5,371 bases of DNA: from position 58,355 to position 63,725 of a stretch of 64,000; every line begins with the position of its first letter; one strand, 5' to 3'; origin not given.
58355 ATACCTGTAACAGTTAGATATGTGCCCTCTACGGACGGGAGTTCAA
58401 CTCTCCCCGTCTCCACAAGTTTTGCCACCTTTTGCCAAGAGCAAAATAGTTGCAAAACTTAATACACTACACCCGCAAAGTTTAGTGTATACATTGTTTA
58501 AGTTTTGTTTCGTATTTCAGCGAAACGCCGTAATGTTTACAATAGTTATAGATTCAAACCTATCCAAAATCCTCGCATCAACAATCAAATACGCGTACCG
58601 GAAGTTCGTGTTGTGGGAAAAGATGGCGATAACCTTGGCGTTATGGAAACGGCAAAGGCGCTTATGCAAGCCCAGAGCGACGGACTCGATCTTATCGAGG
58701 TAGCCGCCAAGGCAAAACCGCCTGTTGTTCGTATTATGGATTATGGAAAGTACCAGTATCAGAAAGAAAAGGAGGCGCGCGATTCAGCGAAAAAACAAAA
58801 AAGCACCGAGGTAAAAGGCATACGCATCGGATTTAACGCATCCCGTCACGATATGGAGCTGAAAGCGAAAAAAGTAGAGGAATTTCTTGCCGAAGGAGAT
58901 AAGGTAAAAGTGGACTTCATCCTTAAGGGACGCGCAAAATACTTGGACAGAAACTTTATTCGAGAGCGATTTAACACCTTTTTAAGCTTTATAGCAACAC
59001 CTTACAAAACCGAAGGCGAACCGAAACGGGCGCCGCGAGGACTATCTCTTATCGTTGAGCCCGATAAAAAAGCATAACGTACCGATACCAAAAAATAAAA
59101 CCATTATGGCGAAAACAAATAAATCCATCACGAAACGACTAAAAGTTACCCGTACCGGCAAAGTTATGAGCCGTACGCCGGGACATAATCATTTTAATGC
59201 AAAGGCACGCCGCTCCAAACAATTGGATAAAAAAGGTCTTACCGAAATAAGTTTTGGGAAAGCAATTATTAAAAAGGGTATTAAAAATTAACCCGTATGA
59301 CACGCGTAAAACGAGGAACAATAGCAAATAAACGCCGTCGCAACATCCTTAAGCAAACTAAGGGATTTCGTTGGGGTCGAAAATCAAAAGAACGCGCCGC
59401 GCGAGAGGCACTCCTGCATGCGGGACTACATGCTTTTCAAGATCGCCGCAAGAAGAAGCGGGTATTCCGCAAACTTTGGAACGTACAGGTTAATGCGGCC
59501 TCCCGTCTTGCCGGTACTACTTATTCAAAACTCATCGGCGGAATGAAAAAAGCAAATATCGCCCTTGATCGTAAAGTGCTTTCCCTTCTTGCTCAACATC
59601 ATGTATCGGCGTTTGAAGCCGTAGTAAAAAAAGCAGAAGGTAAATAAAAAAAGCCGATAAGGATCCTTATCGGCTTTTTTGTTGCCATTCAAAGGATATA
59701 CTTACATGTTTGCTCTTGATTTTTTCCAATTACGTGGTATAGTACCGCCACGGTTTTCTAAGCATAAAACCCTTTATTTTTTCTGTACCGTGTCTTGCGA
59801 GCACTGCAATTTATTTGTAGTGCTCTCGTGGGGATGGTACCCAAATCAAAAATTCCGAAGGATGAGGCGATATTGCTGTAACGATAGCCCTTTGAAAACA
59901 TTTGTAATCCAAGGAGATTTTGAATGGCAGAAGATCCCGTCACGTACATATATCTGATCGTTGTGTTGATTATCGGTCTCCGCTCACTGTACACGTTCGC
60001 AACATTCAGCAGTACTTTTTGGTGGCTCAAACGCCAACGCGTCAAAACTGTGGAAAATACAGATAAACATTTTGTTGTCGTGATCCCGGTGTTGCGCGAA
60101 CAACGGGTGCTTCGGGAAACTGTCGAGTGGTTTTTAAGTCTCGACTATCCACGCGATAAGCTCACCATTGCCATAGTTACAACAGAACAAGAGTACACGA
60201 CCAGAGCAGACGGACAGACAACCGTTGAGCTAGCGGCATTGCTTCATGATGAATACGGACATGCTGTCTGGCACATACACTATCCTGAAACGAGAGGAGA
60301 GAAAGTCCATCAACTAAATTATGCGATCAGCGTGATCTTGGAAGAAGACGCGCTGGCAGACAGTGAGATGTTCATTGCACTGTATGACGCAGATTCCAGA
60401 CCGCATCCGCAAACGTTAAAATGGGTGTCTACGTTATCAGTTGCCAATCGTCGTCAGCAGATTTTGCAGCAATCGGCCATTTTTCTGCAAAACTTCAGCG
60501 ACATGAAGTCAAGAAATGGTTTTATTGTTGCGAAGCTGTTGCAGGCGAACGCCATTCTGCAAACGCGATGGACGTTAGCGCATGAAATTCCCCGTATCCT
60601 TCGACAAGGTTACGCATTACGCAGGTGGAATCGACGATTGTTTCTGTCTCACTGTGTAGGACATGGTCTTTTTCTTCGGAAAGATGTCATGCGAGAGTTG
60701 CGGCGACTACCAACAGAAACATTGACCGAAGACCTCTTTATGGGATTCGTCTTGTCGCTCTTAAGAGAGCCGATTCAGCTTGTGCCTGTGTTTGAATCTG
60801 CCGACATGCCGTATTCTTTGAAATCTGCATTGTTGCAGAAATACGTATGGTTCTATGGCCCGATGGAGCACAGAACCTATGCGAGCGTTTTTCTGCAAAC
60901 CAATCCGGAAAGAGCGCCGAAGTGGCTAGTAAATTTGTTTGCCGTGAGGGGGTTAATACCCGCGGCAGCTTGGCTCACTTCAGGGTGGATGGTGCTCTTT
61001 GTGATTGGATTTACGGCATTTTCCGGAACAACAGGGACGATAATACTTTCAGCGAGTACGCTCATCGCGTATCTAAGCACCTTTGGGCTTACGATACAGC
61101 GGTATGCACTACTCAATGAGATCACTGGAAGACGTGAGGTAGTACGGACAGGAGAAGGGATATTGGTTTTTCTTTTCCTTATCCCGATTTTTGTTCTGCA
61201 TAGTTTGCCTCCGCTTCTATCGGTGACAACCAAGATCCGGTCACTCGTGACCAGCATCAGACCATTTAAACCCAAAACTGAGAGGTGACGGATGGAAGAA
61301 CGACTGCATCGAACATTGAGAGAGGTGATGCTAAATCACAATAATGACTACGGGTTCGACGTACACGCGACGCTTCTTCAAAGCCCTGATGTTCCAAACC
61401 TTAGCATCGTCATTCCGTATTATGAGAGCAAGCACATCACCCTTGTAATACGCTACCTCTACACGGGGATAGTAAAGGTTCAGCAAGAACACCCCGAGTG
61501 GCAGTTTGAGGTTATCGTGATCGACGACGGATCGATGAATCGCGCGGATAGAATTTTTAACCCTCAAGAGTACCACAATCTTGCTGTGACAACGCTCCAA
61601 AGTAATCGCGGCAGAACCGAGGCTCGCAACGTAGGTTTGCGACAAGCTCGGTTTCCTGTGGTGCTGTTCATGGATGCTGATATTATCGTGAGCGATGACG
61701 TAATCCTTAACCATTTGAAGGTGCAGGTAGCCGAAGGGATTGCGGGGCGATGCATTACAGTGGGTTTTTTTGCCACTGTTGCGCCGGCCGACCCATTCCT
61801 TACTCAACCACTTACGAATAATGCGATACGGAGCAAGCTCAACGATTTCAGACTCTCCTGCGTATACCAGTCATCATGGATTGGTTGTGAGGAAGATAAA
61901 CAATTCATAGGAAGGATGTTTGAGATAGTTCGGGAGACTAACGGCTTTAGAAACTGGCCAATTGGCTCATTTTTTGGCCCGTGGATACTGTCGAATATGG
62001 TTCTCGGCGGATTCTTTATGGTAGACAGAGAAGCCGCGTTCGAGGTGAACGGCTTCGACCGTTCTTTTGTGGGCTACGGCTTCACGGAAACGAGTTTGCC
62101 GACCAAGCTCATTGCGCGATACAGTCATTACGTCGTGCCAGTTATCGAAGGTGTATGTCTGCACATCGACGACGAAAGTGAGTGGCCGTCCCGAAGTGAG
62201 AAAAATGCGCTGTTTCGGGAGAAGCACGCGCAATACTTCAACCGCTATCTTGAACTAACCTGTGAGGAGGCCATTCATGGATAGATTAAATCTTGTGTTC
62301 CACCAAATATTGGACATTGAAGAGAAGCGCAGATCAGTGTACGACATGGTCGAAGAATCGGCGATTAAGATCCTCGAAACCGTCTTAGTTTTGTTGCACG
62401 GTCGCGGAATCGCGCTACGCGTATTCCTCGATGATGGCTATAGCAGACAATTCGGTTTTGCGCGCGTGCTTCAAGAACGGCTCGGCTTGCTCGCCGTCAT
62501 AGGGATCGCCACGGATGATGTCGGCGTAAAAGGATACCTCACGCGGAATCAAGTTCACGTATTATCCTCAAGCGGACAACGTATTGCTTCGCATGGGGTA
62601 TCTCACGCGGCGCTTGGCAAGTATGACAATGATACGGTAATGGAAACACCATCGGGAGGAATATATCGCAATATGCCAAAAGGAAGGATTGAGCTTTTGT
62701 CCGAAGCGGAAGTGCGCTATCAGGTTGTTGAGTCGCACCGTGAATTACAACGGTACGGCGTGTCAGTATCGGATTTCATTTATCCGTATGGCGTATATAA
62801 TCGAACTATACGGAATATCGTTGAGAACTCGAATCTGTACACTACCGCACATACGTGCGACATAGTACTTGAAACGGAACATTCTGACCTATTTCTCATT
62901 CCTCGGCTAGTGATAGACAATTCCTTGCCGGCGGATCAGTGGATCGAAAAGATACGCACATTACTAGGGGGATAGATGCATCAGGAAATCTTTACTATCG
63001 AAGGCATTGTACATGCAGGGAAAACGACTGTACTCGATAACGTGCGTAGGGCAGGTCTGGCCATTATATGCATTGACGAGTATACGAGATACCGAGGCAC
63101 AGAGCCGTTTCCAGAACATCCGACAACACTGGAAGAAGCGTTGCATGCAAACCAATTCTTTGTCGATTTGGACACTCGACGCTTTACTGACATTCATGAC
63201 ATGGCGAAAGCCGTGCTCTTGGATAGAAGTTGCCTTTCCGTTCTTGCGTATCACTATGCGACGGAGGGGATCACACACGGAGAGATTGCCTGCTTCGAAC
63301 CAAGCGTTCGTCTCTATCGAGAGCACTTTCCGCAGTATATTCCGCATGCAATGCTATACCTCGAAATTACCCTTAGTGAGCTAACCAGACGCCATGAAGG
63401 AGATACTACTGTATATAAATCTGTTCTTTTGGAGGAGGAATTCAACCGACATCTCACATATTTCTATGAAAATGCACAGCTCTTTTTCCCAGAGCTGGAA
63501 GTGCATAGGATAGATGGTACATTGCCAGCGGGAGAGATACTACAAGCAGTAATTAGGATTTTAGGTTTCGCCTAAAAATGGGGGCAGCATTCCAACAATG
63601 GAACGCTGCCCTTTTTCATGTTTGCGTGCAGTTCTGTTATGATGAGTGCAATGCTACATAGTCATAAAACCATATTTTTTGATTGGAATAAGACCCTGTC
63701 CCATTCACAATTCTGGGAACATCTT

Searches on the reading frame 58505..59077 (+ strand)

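Call 113: search_protein_families(library=pfam, proteins=[window:58505-59077:+], max_evalue=0.001)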
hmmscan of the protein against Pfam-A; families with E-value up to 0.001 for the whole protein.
window:58505-59077:+ (190 aa): 2 families
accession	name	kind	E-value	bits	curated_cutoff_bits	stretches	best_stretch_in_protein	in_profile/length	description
PF05198.21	IF3_N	-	4.1e-29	101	26.9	1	25-93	1-69/70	Translation initiation factor IF-3, N-terminal domain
PF00707.27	IF3_C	-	2.7e-13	50.1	34.8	1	101-186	1-85/86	Translation initiation factor IF-3, C-terminal domain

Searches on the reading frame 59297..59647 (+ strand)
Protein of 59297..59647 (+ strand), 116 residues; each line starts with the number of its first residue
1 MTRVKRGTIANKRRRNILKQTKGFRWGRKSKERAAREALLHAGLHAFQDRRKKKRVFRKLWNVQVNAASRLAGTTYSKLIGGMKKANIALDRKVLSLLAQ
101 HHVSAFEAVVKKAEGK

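Call 113: search_protein_families(library=pfam, proteins=[window:59297-59647:+], max_evalue=0.001)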
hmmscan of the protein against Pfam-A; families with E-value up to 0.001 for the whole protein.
window:59297-59647:+ (116 aa): 1 family
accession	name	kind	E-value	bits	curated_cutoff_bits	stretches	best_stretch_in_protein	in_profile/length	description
PF00453.23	Ribosomal_L20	-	2.6e-31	108.4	30.8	1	3-108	1-106/107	Ribosomal protein L20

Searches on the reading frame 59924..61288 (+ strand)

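Call 113: search_protein_families(library=pfam, proteins=[window:59924-61288:+], max_evalue=0.001)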
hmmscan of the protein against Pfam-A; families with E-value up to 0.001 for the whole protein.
window:59924-61288:+ (454 aa): 2 families
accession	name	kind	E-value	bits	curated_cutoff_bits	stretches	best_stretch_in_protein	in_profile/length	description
PF13641.12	Glyco_tranf_2_3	-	6.9e-14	52.8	27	1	50-285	3-202/230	Glycosyltransferase like family 2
PF13632.12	Glyco_trans_2_3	-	6.7e-08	33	27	1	244-375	72-183/198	Glycosyl transferase family group 2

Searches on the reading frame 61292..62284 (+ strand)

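Call 113: search_protein_families(library=pfam, proteins=[window:61292-62284:+], max_evalue=0.001)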
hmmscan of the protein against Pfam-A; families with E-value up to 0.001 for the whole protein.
window:61292-62284:+ (330 aa): 3 families
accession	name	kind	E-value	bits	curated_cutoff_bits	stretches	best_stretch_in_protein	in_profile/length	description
PF00535.33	Glycos_transf_2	-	7.6e-14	52.4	23.3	1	38-145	1-103/168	Glycosyl transferase family 2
PF10111.15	Glyco_tranf_2_2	-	4.4e-10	39.9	27.3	1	38-144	1-105/276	Glycosyltransferase like family 2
PF13641.12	Glyco_tranf_2_3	-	0.00045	20.7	27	1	35-138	1-104/230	Glycosyltransferase like family 2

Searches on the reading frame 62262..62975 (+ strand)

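Call 113: search_protein_families(library=pfam, proteins=[window:62262-62975:+], max_evalue=0.001)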
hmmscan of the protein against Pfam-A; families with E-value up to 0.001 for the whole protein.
window:62262-62975:+ (237 aa): 1 family
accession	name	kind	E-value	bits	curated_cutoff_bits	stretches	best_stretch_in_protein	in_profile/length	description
PF01522.26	Polysacc_deac_1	-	2e-06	28.2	23.1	1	95-191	48-120/124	Polysaccharide deacetylase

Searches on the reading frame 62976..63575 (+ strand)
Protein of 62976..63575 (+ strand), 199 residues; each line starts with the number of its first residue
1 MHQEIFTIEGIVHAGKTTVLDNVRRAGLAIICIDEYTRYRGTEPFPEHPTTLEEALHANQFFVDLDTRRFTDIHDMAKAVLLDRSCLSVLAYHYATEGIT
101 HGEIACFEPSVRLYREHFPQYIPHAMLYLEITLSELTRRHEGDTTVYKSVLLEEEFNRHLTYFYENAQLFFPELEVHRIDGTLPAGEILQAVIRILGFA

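Call 113: search_protein_families(library=pfam, proteins=[window:62976-63575:+], max_evalue=0.001)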
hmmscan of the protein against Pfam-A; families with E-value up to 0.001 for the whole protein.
window:62976-63575:+ (199 aa): 2 families
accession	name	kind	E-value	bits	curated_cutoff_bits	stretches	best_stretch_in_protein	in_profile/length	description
PF02223.23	Thymidylate_kin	-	1.7e-05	25.1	27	0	77-188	80-181/185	Thymidylate kinase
PF01712.25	dNK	-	0.00014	22.2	27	1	6-167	1-166/203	Deoxynucleoside kinase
